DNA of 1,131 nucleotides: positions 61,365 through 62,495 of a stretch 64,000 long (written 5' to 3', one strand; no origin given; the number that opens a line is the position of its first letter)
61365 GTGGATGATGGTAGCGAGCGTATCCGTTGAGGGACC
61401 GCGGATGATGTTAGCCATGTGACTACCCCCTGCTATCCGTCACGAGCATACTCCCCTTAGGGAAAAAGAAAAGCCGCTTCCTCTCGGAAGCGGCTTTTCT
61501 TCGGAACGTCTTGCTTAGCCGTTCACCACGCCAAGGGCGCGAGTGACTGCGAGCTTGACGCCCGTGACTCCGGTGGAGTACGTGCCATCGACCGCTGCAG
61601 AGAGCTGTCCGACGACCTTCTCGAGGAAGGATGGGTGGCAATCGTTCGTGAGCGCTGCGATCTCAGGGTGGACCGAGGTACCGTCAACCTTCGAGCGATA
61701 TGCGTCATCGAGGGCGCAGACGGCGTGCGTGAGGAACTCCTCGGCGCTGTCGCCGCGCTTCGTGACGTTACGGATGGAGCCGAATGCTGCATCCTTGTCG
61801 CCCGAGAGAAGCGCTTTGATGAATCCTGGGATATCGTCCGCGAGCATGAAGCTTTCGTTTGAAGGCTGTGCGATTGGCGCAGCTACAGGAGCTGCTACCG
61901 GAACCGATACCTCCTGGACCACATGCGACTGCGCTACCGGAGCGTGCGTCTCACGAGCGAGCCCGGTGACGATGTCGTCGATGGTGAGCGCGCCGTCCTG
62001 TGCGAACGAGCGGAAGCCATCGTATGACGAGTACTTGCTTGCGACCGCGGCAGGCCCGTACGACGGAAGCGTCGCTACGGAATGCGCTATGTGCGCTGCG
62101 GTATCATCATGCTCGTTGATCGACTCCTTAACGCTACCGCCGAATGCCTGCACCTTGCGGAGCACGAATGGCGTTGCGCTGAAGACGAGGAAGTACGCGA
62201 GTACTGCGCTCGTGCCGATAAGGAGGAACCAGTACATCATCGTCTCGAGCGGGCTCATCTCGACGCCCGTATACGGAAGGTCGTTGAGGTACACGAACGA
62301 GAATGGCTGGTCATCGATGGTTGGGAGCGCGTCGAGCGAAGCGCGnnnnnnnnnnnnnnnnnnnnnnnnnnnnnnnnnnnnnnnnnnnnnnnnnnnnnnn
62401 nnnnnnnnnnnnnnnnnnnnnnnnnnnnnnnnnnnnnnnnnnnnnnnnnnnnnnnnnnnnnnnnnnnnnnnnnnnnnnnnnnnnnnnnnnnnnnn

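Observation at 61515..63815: Large surface protein with 29-residue poly-proline stalk, five Cys-bounded Ig-like repeats and two TM segments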

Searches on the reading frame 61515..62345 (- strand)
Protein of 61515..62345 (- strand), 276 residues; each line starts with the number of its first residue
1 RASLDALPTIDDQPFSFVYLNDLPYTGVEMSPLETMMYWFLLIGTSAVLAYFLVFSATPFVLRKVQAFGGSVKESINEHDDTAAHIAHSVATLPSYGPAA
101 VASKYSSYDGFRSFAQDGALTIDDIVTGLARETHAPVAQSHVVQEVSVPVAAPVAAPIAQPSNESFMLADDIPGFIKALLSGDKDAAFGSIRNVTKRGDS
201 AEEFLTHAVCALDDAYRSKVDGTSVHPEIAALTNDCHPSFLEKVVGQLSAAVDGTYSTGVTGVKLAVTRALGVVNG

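Call 15: search_protein_representatives(protein=window:61515-62345:-)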
Query: 276 residues. Proteins with E-value up to 0.001 (for the whole library): 384; up to 1e-10: 208; up to 1e-30: 117. The best 150 are listed.
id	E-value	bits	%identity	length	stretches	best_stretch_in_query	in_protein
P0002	4.6e-163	557.3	96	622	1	1-276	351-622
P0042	2.4e-91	322.2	62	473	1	3-276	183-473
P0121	5.2e-82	291.7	56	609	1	8-276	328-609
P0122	3.2e-80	285.8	53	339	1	4-276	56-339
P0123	2.1e-77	276.6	54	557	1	3-276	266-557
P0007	4.9e-76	272.1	50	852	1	3-276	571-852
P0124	1.3e-73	264.1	50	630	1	3-276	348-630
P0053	1.6e-73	263.8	54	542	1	4-276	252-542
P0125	1.2e-70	254.4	53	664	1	9-276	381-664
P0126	8.3e-69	248.4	48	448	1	9-276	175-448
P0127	1.3e-67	244.5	49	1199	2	82-276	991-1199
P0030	7.0e-67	242.1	55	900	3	138-276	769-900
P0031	1.7e-64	234.3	51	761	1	4-276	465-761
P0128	6.3e-64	232.4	48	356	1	3-276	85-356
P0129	1.5e-63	231.2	53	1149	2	132-276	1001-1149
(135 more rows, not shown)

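Call 25: predict_structure(alignment_id=A1)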
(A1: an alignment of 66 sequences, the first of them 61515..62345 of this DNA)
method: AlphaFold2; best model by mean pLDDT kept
length: 276 residues; sequences in the alignment: 66
mean_pLDDT: 75.3   pTM: 0.46
mean pLDDT of the five models: 75.3, 75.3, 75.1, 74.6, 74.1
residues with pLDDT >= 90: 122; 70-90: 31; 50-70: 69; < 50: 54
segments of 3 or more residues with pLDDT < 50: 1-4, 82-102, 129-149
pLDDT, mean of each block of 10 residues (from residue 1): 48 53 58 94 97 91 88 71 45 42 59 62 61 43 46 57 65 97 98 95 95 97 97 98 96 74 95 96
secondary structure, 60 per line:
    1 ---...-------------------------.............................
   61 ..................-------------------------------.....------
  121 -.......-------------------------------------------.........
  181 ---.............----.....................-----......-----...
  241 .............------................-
elements in order: H32-78 H110-114 H122-128 H172-180 H184-196 H201-221 H227-232 H238-253 H260-275

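Call 27: search_solved_structures(query=A1, max_evalue=1)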
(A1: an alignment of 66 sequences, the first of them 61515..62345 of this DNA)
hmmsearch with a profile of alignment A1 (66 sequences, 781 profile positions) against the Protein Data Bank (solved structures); distinct sequences matched with E-value up to 1: 5.
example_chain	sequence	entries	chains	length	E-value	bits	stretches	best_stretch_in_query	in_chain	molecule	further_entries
6nz0_Z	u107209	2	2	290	0.01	17.5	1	362-477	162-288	Dyslexia-associated protein KIAA0319-like protein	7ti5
3zyo_A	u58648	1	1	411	0.032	15.8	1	128-224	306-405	LEUCINE-RICH REPEAT-CONTAINING PROTEIN 4B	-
3zyj_A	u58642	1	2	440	0.055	15.1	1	129-224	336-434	LEUCINE-RICH REPEAT-CONTAINING PROTEIN 4C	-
2kpn_A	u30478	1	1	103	0.13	13.8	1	172-224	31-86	Bacillolysin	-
2rik_A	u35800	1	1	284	0.55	11.7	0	48-221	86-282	Titin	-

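Call 29: fold_search(model_id=the predicted structure, library=pdb)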
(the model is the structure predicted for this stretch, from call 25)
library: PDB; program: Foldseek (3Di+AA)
matches with E <= 10: 283; with E <= 0.001: 1
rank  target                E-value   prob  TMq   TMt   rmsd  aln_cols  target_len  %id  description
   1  8var_C                9.5e-04  1.00  0.34  0.26   3.0       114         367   17  Structure of the E. coli clamp loader bound to the beta clamp in a Closed-DNA2 conformation (released 2024-03-27)
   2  8vat_B                1.0e-03  1.00  0.35  0.27   2.5       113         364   15  Structure of the E. coli clamp loader bound to the beta clamp in a Open-RNAp/t conformation (released 2024-03-27)
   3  8vap_D                2.7e-03  1.00  0.34  0.27   2.4       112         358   15  Structure of the E. coli clamp loader bound to the beta clamp in a Fully-Open conformation (released 2024-03-27)
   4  8giy_D                3.8e-03  1.00  0.35  0.27   2.2       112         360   15  E. coli clamp loader with closed clamp (released 2024-03-27)
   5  8gj1_D                4.0e-03  1.00  0.35  0.27   2.7       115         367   15  E. coli clamp loader with open clamp on primed template DNA (form 2) (released 2024-03-27)
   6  8var_B                4.4e-03  1.00  0.35  0.27   2.2       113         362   15  Structure of the E. coli clamp loader bound to the beta clamp in a Closed-DNA2 conformation (released 2024-03-27)
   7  8val_B                4.6e-03  1.00  0.35  0.27   2.5       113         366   15  Structure of the E. coli clamp loader bound to the beta clamp in a Open-DNAp/t conformation (released 2024-03-27)
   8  8vam_D                5.7e-03  1.00  0.35  0.27   2.0       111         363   15  Structure of the E. coli clamp loader bound to the beta clamp in a Semi-Open conformation (released 2024-03-27)
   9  8val_C                6.0e-03  1.00  0.34  0.25   2.8       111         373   17  Structure of the E. coli clamp loader bound to the beta clamp in a Open-DNAp/t conformation (released 2024-03-27)
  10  3glf_D                6.7e-03  1.00  0.34  0.26   2.9       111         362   17  Crystal Structure of the Ecoli Clamp Loader Bound to Primer-Template DNA (released 2009-05-26)
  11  8van_B                6.7e-03  1.00  0.34  0.26   3.3       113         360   17  Structure of the E. coli clamp loader bound to the beta clamp in an Initial-Binding conformation (released 2024-03-27)
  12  8vap_C                1.0e-02  1.00  0.35  0.26   2.1       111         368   16  Structure of the E. coli clamp loader bound to the beta clamp in a Fully-Open conformation (released 2024-03-27)
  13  8gj0_B                1.0e-02  1.00  0.35  0.27   2.0       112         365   16  E. coli clamp loader with open clamp on primed template DNA (form 1) (released 2024-03-27)
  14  8gj0_D                1.0e-02  1.00  0.35  0.27   2.5       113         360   15  E. coli clamp loader with open clamp on primed template DNA (form 1) (released 2024-03-27)
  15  8giz_B                1.1e-02  1.00  0.34  0.26   2.5       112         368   15  E. coli clamp loader with open clamp (released 2024-03-27)
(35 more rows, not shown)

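Call 45: find_related_loci(query=A1, collection=genome_contigs, flank=10000)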
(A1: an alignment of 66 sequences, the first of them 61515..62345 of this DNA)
Query A1 (276 aa) in genome_contigs; peptide patterns used: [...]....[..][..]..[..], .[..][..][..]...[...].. (x = any residue, [..] = any of these).
209 stretches matched a pattern; 184 encode a relative of the query (tblastn E <= 1e-3); the best 80 are kept; 80 distinct loci.
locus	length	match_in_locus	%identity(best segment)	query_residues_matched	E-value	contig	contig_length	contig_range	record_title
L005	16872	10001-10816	95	1-276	2e-174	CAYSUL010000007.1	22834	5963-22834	MAG TPA_asm: uncultured Candidatus Saccharibacteria bacterium isolate SRP302447_co1_302 genome assembly, contig: NODE_60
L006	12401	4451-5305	58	1-271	2e-95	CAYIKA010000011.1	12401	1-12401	MAG TPA_asm: uncultured Candidatus Saccharibacteria bacterium isolate ERP119705_co21_69 genome assembly, contig: NODE_63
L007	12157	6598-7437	57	1-276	8e-94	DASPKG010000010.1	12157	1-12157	MAG TPA_asm: Candidatus Paceibacterota bacterium isolate SMAG_U12030 k141_14255, whole genome shotgun sequence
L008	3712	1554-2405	54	1-276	4e-88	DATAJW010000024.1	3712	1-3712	MAG TPA_asm: Candidatus Paceibacterota bacterium isolate SMAG_U6922 k141_21228, whole genome shotgun sequence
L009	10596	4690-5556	48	4-276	9e-84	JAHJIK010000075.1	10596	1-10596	MAG: Patescibacteria group bacterium isolate Modern_marine_planktonic.mb.9 Modern_marine_plank.mb.9_k141_744118, whole g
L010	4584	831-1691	48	4-276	8e-84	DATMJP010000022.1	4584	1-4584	MAG TPA_asm: Candidatus Paceibacterota bacterium isolate SMAG_U13573 k141_102563, whole genome shotgun sequence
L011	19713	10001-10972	46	1-276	3e-82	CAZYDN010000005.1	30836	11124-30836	MAG TPA_asm: uncultured Candidatus Saccharibacteria bacterium isolate SRP286056_co3_277 genome assembly, contig: NODE_11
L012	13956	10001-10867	48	4-276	3e-82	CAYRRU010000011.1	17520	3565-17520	MAG TPA_asm: uncultured Candidatus Saccharibacteria bacterium isolate SRP278252_co2_14 genome assembly, contig: NODE_670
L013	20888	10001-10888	46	1-276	8e-81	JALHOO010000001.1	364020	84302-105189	MAG: Candidatus Paceibacterota bacterium isolate bin.152 c_000000000139, whole genome shotgun sequence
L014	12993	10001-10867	49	4-276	1e-80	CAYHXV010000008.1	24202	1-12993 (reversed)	MAG TPA_asm: uncultured Candidatus Saccharibacteria bacterium isolate ERP119705_co17_327 genome assembly, contig: NODE_2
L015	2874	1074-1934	48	1-276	2e-81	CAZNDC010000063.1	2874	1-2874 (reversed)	MAG TPA_asm: uncultured Candidatus Saccharibacteria bacterium isolate SRP178908_co2_72 genome assembly, contig: NODE_333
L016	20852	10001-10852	47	1-276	4e-80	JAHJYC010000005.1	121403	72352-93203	MAG: Patescibacteria group bacterium isolate UMS_A.mb.28 UMS_A.mb.28_k119_389084, whole genome shotgun sequence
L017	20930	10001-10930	45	1-276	5e-79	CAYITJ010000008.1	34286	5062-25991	MAG TPA_asm: uncultured Candidatus Saccharibacteria bacterium isolate ERP119705_co7_478 genome assembly, contig: NODE_10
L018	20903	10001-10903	46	1-276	2e-78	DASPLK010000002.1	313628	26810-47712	MAG TPA_asm: Candidatus Paceibacterota bacterium isolate SMAG_U12061 k141_105660, whole genome shotgun sequence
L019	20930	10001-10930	44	1-276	1e-77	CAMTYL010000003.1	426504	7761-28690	MAG: uncultured bacterium isolate G04_MAG_00032 genome assembly, contig: G04_MAG_00032_000000000003, whole genome shotgu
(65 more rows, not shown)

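Call 52: search_protein_families(library=pfam, proteins=[L005:6398-7081:+, L005:5471-6271:-], max_evalue=0.01)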
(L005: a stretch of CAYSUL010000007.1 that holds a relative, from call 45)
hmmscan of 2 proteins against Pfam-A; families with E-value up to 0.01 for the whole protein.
L005:6398-7081:+ (227 aa): 1 family
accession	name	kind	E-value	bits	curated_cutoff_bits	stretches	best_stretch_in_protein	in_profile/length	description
PF04203.18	Sortase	-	6.3e-23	81.3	26.6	1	86-220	1-125/125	Sortase domain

L005:5471-6271:- (266 aa): 1 family
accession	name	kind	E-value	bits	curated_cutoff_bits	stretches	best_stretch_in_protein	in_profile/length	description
PF07705.17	CARDB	-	5.4e-12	46.2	22.7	1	163-257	8-98/101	CARDB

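Call 61: search_solved_structures(query=A3, max_evalue=1)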
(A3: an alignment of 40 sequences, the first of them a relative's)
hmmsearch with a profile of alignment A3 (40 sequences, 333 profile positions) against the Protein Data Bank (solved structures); distinct sequences matched with E-value up to 1: 1.
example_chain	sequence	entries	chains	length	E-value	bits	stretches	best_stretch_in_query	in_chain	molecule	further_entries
7vhq_E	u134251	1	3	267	0.63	12.7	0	46-108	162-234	Protein HflK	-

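Call 62: search_protein_families(library=ncbifam, proteins=[L005:6398-7081:+, L005:7193-8473:+, L005:5471-6271:-], max_evalue=0.1)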
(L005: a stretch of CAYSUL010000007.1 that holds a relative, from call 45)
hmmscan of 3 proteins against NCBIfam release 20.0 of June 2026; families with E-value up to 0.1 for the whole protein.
L005:6398-7081:+ (227 aa): 8 families
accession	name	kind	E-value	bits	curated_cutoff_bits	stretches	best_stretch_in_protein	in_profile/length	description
NF033747.1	class_E_sortase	subfamily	8.1e-16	58.5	160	1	76-224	64-210/211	class E sortase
TIGR01076.1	sortase_fam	subfamily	8e-10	38.6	39.35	1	86-221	3-129/136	sortase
NF033746.1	class_D_sortase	subfamily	1.5e-09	37.8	165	1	86-220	13-134/135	class D sortase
NF058671.1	sortase_SrtD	exception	2.6e-09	37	140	1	69-218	50-186/187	class D sortase, LPxTATN-specific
NF033745.1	class_C_sortase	subfamily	1.9e-08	34.3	160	1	69-218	80-219/220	class C sortase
NF033748.1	class_F_sortase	subfamily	2.3e-06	27.3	166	1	76-212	4-147/155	class F sortase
TIGR03784.1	marine_sortase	equivalog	2.2e-05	24.1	158.25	1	115-217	77-174/174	class GN sortase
TIGR03064.1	sortase_srtB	equivalog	0.009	15.3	153.75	0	171-215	192-235/235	class B sortase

L005:7193-8473:+ (427 aa): 1 family
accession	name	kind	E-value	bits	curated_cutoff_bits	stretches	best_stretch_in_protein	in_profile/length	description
TIGR00504.1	pyro_pdase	equivalog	0.081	12.9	201.75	0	127-160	74-106/213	pyroglutamyl-peptidase I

L005:5471-6271:- (266 aa): 1 family
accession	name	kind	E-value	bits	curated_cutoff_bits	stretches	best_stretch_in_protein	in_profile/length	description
NF052324.1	PorU_rel_Nterm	equivalog_domain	5.6e-05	21.5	450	1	173-256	794-879/879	putative type IX secretion system sortase PorU2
